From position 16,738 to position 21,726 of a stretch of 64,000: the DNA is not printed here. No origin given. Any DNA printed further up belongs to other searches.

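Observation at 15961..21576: Divergent GT2 polyprenol-phosphate sugar synthase and a 1563-aa double GT-C glycosyltransferase with a large extracytoplasmic insert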

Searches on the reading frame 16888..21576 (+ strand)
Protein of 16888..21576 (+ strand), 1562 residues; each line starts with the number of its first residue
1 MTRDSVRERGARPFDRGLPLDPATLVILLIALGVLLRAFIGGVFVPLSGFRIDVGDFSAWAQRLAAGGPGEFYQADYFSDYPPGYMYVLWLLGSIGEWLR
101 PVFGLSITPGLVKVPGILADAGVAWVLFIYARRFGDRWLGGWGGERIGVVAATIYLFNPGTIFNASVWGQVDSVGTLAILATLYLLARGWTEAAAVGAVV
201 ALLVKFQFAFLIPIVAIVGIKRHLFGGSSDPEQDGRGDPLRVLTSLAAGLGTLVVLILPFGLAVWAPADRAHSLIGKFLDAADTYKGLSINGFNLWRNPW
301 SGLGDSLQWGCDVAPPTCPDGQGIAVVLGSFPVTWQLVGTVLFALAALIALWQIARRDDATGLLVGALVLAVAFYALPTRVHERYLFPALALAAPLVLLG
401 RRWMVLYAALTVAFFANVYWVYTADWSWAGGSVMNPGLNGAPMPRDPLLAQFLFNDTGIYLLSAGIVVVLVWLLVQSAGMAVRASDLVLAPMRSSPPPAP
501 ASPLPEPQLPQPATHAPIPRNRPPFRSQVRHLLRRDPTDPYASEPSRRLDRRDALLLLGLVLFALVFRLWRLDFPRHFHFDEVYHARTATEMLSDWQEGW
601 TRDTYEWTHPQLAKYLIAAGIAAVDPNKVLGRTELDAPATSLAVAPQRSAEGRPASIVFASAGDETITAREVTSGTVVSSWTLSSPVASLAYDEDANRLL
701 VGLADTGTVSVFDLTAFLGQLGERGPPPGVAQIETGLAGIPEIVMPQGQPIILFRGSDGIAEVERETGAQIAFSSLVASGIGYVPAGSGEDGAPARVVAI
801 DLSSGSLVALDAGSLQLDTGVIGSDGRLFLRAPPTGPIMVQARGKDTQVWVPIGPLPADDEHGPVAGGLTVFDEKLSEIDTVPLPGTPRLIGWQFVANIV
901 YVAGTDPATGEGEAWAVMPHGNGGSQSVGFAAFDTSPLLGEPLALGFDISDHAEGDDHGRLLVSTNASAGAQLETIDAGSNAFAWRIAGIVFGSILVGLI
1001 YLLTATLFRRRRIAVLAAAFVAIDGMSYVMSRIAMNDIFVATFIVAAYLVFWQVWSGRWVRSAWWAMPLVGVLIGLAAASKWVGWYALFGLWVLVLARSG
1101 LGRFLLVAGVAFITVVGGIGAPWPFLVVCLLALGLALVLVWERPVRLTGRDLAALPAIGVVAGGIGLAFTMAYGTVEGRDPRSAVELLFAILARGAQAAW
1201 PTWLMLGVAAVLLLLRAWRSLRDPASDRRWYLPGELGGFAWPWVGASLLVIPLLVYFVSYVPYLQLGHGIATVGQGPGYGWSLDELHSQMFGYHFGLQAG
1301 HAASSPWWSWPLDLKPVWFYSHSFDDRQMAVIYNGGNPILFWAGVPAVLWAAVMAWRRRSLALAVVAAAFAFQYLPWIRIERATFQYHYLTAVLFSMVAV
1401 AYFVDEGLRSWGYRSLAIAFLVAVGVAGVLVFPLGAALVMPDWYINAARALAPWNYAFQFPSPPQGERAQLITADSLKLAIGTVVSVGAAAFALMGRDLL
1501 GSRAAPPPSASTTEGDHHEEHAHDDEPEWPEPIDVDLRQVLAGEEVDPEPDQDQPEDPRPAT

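Call 7: search_protein_families(library=pfam, proteins=[window:16888-21576:+], max_evalue=0.1)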
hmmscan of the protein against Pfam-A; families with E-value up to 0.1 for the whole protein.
window:16888-21576:+ (1562 aa): 3 families
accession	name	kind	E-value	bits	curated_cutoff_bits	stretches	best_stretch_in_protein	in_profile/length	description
PF16192.10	PMT_4TMC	-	3.5e-17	63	32.4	1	1285-1432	7-176/202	C-terminal four TMM region of protein-O-mannosyltransferase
PF02366.24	PMT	-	1.7e-13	51.1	22.7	1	979-1096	79-197/245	Dolichyl-phosphate-mannose-protein mannosyltransferase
PF13231.12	PMT_2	-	0.00064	20.4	26.1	1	979-1107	18-139/160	Dolichyl-phosphate-mannose-protein mannosyltransferase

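Call 8: search_protein_families(library=ncbifam, proteins=[window:16888-21576:+], max_evalue=0.1)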
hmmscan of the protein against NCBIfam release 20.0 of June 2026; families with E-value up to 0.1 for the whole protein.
window:16888-21576:+ (1562 aa): 1 family
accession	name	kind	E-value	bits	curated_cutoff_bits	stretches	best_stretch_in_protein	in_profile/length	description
NF058602.1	PrMnsylTfPmt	equivalog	6.3e-07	28.5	800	1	1286-1402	334-460/530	protein O-mannosyltransferase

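Call 10: search_solved_structures(query=window:16888-21573:+, max_evalue=1)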
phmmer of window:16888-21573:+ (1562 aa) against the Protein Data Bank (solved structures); distinct sequences matched with E-value up to 1: 29.
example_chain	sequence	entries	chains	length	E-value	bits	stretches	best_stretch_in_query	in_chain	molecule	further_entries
6p25_B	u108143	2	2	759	0.00078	20.3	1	1369-1433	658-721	Dolichyl-phosphate-mannose--protein mannosyltransferase 2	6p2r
7tbj_b1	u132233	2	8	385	0.065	13.9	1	641-718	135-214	NUP37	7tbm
7tbk_b1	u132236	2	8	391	0.067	13.9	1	641-718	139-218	NUP37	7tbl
4gq1_A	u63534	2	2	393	0.067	13.9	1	641-718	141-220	Nup37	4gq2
4fhl_A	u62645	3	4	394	0.067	13.9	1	641-718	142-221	NUCLEOPORIN NUP37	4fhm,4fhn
6p25_A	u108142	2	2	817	0.13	12.9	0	529-623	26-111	Dolichyl-phosphate-mannose--protein mannosyltransferase 1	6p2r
9dhp_A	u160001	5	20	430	0.2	12.3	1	276-322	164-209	Isoform Flip of Glutamate receptor 2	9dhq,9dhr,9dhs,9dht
7lep_B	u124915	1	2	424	0.48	11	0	276-322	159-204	Glutamate receptor 2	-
5kbv_A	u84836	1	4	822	0.49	11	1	276-322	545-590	Glutamate receptor 2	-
6xsr_A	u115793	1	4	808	0.55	10.8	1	276-322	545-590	Glutamate receptor 2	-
9e4y_A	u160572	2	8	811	0.55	10.8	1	276-322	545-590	Isoform Flip of Glutamate receptor 2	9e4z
8fps_A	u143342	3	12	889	0.55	10.8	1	276-324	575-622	Glutamate receptor 2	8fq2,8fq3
4u4f_A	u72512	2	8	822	0.56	10.8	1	276-322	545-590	Glutamate receptor 2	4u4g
9b5z_C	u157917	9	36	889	0.58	10.7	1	276-322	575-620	Isoform Flip of Glutamate receptor 2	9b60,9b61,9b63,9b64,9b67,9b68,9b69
4uq6_A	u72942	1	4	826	0.58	10.7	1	276-322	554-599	GLUTAMATE RECEPTOR 2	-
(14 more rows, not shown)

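Call 11: find_homologous_proteins(query=window:16888-21573:+, max_evalue=0.00001)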
Query window:16888-21573:+ (1562 aa): 812 proteins with E <= 0.00001 among 8000 candidates; the best 120 are listed.
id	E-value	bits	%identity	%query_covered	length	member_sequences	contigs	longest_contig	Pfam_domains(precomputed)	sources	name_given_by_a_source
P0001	0.0e+0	3178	90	100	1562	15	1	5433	PF02366.25,PF16192.11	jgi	-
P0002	0.0e+0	2544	72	100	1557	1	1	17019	PF02366.25,PF16192.11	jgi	jgi:predicted membrane-bound dolichyl-phosphate-mannose-protein mannosyltransferase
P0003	0.0e+0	2526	72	100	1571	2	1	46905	PF02366.25,PF16192.11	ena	-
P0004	0.0e+0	2526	71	100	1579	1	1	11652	PF02366.25,PF16192.11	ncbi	-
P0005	0.0e+0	2510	72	100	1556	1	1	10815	PF02366.25,PF16192.11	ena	-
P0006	0.0e+0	2503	72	100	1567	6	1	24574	PF02366.25,PF16192.11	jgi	jgi:predicted membrane-bound dolichyl-phosphate-mannose-protein mannosyltransferase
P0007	0.0e+0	2499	70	100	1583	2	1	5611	PF02366.25,PF16192.11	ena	-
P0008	0.0e+0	2495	70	100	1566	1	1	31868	PF02366.25,PF16192.11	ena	-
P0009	0.0e+0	2494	71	100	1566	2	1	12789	PF02366.25,PF16192.11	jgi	jgi:predicted membrane-bound dolichyl-phosphate-mannose-protein mannosyltransferase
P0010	0.0e+0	2494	70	100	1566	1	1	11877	PF02366.25,PF16192.11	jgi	-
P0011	0.0e+0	2494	71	100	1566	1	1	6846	PF02366.25,PF16192.11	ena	-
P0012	0.0e+0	2491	70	100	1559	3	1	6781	PF02366.25,PF16192.11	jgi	jgi:predicted membrane-bound dolichyl-phosphate-mannose-protein mannosyltransferase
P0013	0.0e+0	2490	71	100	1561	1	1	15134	PF02366.25,PF16192.11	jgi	jgi:predicted membrane-bound dolichyl-phosphate-mannose-protein mannosyltransferase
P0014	0.0e+0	2487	71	100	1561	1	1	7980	PF02366.25,PF16192.11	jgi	jgi:predicted membrane-bound dolichyl-phosphate-mannose-protein mannosyltransferase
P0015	0.0e+0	2485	72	98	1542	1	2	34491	PF02366.25,PF16192.11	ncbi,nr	ncbi:MAG: phospholipid carrier-dependent glycosyltransferase [Chloroflexota bacterium]|nr:phospholip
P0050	0.0e+0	2177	63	100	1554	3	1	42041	PF09594.17,PF02366.25,PF16192.11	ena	-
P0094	0.0e+0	1946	61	96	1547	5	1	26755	PF09594.17,PF02366.25,PF16192.11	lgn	-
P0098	0.0e+0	1910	59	65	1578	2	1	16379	PF09594.17,PF02366.25,PF16192.11,PF13231.13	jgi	jgi:dolichyl-phosphate-mannose--protein O-mannosyl transferase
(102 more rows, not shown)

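Call 21: find_related_loci(query=window:16888-21573:+, collection=genome_contigs, flank=8000)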
Query window:16888-21573:+ (1562 aa) in genome_contigs; peptide patterns used: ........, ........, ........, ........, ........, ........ (x = any residue, [..] = any of these).
132 stretches matched a pattern; 111 encode a relative of the query (tblastn E <= 1e-3); the best 80 are kept; 78 distinct loci.
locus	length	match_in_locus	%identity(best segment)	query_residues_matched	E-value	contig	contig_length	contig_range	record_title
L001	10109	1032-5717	89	1-1562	0e+0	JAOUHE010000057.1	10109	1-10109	MAG: Chloroflexota bacterium isolate 4_1_May_SF_Bin54 4_1_May_SF_Bin54_scaffold_2879_c1, whole genome shotgun sequence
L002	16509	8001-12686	91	1-1562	0e+0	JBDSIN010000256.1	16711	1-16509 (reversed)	MAG: Candidatus Limnocylindria bacterium isolate cluster1_bin.30 k127_7449076, whole genome shotgun sequence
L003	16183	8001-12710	69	1-1560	0e+0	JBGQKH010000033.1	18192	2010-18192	MAG: Candidatus Limnocylindria bacterium isolate OBJ2_061818_050_66 k141_3916208_length_18192_cov_13.3033, whole genome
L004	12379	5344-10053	72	1-1562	0e+0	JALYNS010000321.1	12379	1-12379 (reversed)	MAG: Chloroflexota bacterium isolate DRA bin6 SD1702-04_k127_670754, whole genome shotgun sequence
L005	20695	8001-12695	68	1-1557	0e+0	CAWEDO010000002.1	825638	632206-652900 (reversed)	MAG: uncultured Chloroflexia bacterium isolate MFD04944.bin.1.320 genome assembly, contig: contig_38707, whole genome sh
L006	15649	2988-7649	66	1-1557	0e+0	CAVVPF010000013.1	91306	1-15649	MAG: uncultured Chloroflexia bacterium isolate MFD03638.bin.2.5 genome assembly, contig: contig_264, whole genome shotgu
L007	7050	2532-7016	71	1-1500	0e+0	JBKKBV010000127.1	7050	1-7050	MAG: Candidatus Limnocylindria bacterium isolate swi_bin.375 S1Ck127_19651355_flag_1_multi_9.0413_len_7050, whole genome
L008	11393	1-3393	88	432-1561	0e+0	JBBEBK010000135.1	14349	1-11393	MAG: Chloroflexota bacterium isolate LejiaF_70_16 Lejia_F_5980_length_14349_cov_10, whole genome shotgun sequence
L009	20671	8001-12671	65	1-1560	0e+0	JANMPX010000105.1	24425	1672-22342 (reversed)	MAG: Chloroflexota bacterium isolate OTE_51_metabat_371 OTE_51_k141_1584967, whole genome shotgun sequence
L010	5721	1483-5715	70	1-1423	0e+0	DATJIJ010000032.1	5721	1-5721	MAG TPA_asm: Candidatus Methylomirabilota bacterium isolate SMAG_U15535 k141_10463133, whole genome shotgun sequence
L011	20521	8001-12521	65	3-1512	0e+0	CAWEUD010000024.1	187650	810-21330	MAG: uncultured Chloroflexia bacterium isolate MFD05684.bin.3.306 genome assembly, contig: contig_56184, whole genome sh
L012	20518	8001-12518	66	3-1512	0e+0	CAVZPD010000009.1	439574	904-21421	MAG: uncultured Chloroflexia bacterium isolate MFD05684.bin.1.297 genome assembly, contig: contig_17277, whole genome sh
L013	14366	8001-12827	61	1-1561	0e+0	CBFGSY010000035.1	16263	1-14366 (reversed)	MAG TPA_asm: uncultured bacterium isolate SRR28857630_metabat2_48 genome assembly, contig: ERZ27320642.1260, whole genom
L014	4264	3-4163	68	154-1561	0e+0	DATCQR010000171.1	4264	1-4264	MAG TPA_asm: Candidatus Limnocylindria bacterium isolate SMAG_U7258 k141_195153, whole genome shotgun sequence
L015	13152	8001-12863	59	1-1559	0e+0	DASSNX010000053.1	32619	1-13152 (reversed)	MAG TPA_asm: Candidatus Limnocylindria bacterium isolate SMAG_U1237 k141_261033, whole genome shotgun sequence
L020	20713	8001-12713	58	1-1562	0e+0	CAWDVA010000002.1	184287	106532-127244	MAG: uncultured Chloroflexia bacterium isolate MFD05684.bin.1.348 genome assembly, contig: contig_11040, whole genome sh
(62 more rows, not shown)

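Call 30: search_protein_families(library=pfam, proteins=[L020:6303-7955:-], max_evalue=0.01)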
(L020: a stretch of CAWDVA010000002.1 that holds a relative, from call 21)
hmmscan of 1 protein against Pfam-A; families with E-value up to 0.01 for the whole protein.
L020:6303-7955:- (550 aa): 1 family
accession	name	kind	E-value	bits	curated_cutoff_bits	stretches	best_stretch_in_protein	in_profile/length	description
PF11028.14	TMEM260-like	-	3e-30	105.8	24.2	1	67-230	1-173/179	Protein O-mannosyl-transferase TMEM260-like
